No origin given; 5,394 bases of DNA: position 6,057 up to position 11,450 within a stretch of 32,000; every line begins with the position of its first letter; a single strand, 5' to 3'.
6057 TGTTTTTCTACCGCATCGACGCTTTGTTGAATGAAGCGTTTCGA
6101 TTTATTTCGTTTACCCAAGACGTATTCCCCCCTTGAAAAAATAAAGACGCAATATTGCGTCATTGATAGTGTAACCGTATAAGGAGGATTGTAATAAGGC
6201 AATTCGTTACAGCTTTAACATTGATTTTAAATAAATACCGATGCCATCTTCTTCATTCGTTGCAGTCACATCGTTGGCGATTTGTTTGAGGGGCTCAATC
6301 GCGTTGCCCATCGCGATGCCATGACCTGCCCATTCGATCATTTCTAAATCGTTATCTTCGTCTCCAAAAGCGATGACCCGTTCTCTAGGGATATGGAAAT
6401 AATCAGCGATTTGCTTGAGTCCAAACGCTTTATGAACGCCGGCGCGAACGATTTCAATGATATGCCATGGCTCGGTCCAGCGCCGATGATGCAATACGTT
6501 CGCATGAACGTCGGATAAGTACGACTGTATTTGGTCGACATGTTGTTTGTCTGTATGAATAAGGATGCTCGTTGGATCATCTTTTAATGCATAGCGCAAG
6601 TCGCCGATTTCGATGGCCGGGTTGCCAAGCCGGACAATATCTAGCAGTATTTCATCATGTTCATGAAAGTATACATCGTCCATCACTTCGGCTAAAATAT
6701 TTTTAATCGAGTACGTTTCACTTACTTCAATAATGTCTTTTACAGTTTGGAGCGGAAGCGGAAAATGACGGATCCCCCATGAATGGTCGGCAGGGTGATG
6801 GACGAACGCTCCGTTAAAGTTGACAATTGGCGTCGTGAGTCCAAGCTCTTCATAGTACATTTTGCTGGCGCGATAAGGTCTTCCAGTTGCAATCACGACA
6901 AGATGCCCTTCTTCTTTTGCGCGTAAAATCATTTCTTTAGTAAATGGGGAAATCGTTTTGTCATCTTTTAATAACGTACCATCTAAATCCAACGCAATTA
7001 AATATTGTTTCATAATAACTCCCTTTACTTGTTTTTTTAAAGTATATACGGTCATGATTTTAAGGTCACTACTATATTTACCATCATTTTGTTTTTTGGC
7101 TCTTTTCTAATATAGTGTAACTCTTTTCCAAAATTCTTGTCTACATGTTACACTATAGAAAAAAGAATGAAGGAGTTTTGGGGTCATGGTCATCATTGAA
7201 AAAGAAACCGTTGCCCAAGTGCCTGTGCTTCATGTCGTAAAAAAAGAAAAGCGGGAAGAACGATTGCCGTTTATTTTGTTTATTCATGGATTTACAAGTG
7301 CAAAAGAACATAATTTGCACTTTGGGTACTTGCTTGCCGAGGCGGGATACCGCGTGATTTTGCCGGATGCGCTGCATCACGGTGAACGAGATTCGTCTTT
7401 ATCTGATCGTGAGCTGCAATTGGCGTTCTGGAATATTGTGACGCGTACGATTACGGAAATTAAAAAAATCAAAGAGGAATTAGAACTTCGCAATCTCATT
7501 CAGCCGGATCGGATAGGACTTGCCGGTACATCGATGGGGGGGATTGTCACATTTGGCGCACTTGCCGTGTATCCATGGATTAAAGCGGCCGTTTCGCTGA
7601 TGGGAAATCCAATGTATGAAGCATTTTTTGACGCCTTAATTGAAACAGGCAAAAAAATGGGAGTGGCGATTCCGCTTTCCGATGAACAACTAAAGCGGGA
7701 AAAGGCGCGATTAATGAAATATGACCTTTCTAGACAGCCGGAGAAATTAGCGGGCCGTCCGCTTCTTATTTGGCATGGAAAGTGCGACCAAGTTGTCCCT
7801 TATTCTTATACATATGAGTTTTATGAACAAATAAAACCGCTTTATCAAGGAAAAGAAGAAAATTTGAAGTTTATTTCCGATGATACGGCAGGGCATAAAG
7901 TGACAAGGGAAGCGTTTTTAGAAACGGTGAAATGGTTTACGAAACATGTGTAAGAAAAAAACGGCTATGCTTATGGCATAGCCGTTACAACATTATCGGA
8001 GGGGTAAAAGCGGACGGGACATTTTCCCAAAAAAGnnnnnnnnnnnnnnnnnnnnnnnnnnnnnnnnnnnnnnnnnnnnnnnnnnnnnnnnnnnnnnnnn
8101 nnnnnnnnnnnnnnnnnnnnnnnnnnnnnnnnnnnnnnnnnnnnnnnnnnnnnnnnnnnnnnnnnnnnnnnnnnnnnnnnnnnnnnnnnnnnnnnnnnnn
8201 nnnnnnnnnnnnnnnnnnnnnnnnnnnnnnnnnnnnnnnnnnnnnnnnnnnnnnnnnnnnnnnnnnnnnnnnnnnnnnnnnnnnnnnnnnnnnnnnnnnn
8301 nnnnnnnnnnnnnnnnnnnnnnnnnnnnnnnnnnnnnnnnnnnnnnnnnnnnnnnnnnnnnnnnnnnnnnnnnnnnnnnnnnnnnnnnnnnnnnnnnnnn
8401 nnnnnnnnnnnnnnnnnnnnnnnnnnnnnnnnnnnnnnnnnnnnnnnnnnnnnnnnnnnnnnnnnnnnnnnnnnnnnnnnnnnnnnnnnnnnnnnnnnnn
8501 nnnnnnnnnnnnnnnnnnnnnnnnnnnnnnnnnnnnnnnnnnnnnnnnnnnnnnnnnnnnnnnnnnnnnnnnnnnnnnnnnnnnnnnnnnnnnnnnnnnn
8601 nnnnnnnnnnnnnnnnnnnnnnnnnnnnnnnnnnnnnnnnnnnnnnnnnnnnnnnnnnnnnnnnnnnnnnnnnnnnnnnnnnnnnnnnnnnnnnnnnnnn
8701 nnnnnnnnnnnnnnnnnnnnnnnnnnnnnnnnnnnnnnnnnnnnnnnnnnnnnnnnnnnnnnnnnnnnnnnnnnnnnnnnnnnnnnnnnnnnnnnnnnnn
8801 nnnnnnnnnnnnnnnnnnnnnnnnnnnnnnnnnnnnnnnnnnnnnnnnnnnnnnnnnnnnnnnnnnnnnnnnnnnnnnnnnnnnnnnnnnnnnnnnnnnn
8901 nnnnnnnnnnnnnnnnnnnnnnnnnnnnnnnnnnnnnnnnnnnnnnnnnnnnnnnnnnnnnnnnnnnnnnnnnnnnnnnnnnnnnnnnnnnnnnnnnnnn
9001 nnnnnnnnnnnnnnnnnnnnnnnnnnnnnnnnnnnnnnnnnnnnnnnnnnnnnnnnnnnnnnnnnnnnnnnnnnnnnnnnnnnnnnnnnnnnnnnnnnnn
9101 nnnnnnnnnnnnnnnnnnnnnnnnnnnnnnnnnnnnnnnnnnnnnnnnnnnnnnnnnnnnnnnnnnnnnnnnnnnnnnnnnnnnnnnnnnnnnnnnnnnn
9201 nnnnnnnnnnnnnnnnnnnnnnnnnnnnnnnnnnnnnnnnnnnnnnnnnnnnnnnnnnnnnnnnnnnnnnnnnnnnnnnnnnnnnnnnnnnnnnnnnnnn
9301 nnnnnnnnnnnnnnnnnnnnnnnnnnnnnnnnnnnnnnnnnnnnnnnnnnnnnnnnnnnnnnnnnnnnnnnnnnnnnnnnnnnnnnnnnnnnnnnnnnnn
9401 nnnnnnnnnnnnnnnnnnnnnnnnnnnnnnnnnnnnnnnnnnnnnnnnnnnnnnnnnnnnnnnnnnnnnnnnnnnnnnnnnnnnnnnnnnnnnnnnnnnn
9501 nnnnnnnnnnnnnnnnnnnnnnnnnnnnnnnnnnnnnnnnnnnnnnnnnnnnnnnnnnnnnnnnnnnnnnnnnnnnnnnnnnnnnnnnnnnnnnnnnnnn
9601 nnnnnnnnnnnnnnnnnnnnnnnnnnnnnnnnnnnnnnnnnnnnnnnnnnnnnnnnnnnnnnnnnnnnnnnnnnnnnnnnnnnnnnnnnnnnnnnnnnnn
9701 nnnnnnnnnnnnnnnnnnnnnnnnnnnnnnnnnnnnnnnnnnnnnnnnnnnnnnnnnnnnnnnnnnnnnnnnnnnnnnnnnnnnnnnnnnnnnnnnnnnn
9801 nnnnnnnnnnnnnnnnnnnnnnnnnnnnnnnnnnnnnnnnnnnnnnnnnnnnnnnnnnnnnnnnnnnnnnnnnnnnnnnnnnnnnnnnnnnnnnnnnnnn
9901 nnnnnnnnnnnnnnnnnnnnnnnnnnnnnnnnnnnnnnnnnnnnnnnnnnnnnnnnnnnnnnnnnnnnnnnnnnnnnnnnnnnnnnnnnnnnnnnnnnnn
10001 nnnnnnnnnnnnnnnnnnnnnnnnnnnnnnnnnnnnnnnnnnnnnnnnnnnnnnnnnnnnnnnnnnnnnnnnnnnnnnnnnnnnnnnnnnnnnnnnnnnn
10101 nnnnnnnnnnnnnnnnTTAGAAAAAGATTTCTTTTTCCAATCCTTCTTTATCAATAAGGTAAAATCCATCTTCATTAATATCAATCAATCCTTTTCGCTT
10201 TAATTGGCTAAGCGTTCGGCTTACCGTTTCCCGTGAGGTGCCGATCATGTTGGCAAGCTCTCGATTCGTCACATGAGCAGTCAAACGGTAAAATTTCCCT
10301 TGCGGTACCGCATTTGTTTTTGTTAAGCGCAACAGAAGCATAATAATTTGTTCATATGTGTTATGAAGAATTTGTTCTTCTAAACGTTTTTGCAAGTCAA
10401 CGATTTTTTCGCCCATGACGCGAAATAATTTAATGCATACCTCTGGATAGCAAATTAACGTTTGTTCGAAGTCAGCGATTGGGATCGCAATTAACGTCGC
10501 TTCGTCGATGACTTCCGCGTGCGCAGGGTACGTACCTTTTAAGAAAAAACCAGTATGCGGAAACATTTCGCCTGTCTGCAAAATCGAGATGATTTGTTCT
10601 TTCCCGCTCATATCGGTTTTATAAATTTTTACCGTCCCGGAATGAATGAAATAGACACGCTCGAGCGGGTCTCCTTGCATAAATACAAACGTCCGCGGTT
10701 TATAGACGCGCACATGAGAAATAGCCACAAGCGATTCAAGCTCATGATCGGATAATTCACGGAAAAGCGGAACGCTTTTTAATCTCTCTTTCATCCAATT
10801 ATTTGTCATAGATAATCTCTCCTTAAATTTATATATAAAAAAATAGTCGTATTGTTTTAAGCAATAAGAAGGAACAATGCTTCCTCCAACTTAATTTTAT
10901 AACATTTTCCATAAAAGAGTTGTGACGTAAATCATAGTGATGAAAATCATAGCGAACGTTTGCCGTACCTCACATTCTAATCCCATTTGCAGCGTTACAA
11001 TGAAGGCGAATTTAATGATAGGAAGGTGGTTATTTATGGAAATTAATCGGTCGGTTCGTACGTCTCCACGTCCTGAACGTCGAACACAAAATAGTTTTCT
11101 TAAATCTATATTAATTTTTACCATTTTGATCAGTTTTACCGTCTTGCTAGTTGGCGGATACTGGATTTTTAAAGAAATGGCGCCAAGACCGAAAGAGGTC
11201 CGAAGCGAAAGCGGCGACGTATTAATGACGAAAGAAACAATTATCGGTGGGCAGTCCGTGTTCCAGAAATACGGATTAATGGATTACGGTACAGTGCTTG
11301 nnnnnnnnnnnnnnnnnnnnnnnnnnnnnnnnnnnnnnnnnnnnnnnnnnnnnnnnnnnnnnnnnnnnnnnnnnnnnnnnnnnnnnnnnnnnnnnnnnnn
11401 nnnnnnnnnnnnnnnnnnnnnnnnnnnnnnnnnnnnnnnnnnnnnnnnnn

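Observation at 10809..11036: Back-to-back variant boxes (TCATA half-sites) serve divergent promoters of a Cys-less Crp/Fnr paralog and qNOR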

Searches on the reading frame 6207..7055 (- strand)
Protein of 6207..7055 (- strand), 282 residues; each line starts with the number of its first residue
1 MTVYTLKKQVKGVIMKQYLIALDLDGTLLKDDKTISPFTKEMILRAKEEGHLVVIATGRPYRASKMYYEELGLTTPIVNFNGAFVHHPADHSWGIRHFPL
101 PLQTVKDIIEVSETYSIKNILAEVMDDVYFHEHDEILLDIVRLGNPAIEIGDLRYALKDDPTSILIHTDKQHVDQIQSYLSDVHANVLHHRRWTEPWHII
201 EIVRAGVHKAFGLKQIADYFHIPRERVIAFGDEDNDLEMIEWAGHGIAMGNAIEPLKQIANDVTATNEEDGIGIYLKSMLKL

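Call 7: search_protein_families(library=pfam, proteins=[window:6207-7055:-])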
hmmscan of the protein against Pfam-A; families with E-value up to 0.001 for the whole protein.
window:6207-7055:- (282 aa): 4 families
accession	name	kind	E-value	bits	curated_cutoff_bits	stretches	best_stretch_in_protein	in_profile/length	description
PF08282.18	Hydrolase_3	-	4.1e-67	227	20.9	1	20-274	1-253/255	haloacid dehalogenase-like hydrolase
PF05116.19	S6PP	-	3.4e-12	46.9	20.3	2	17-77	2-62/247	Sucrose-6F-phosphate phosphohydrolase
PF00702.32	Hydrolase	-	7.8e-07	30.1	26.4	0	201-244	148-191/191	haloacid dehalogenase-like hydrolase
PF12710.13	HAD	-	2.7e-06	28.4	27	0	190-240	136-188/189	haloacid dehalogenase-like hydrolase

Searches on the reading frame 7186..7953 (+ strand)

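Call 7: search_protein_families(library=pfam, proteins=[window:7186-7953:+])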
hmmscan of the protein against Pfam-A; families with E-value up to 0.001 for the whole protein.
window:7186-7953:+ (255 aa): 7 families
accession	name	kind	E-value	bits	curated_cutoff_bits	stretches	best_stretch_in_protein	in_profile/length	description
PF00561.26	Abhydrolase_1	-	3.3e-12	47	25.8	1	29-147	2-108/245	alpha/beta hydrolase fold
PF00326.27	Peptidase_S9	-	5.8e-11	42.7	22.6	1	87-253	43-208/213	Prolyl oligopeptidase family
PF12146.15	Hydrolase_4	-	9.2e-11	41.9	27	1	30-136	7-105/239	Serine aminopeptidase, S33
PF01738.24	DLH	-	3.1e-07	30.6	21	1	22-142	8-131/217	Dienelactone hydrolase family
PF12697.13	Abhydrolase_6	-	8.1e-07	30.3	26.3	1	30-150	1-94/217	Alpha/beta hydrolase family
PF02230.22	Abhydrolase_2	-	1e-05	26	23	0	185-229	150-193/217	Phospholipase/Carboxylesterase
PF12740.14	PETase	-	0.00015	21.7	28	1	30-139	57-156/263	PET hydrolase-like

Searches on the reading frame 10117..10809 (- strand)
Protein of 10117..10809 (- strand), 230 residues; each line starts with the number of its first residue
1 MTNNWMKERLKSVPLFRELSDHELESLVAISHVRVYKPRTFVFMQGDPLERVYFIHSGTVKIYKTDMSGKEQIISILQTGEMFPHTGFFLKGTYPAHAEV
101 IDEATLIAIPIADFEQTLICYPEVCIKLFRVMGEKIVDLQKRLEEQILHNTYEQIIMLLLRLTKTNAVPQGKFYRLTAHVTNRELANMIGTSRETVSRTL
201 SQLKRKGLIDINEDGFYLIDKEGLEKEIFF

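Call 7: search_protein_families(library=pfam, proteins=[window:10117-10809:-])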
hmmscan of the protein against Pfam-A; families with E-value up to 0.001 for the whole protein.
window:10117-10809:- (230 aa): 9 families
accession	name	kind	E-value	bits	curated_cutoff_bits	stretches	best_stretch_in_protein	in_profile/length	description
PF00027.35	cNMP_binding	-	1.6e-20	73.3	27.5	1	34-117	2-85/89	Cyclic nucleotide-binding domain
PF13545.12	HTH_Crp_2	-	3.8e-17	62.4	27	1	154-226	2-69/70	Crp-like helix-turn-helix domain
PF00325.26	Crp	-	3.6e-10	39.8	21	1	180-209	3-32/32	Bacterial regulatory proteins, crp family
PF13412.12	HTH_24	-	1.1e-05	25.3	21.9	1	178-209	16-47/48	Winged helix-turn-helix DNA-binding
PF25213.1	HVO_A0261_N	-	1.2e-05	25.5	35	1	180-218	25-63/86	HVO_A0261 N-terminal domain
PF00392.27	GntR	-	0.00021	21.3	27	1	181-211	26-56/64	Bacterial regulatory proteins, gntR family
PF05732.17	RepL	-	0.0003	20.8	20.3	1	180-222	76-118/164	Firmicute plasmid replication protein (RepL)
PF01978.25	TrmB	-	0.00037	20.7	25.6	1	180-214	23-57/68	Sugar-specific transcriptional regulator TrmB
PF12802.13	MarR_2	-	0.0004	20.9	27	1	180-212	21-53/61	MarR family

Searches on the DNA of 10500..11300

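Call 61: search_rna_families(source=window, start=10500, end=11300, threshold=evalue, max_evalue=1)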
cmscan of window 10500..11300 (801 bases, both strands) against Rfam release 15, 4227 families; matches with E-value up to 1: 0.
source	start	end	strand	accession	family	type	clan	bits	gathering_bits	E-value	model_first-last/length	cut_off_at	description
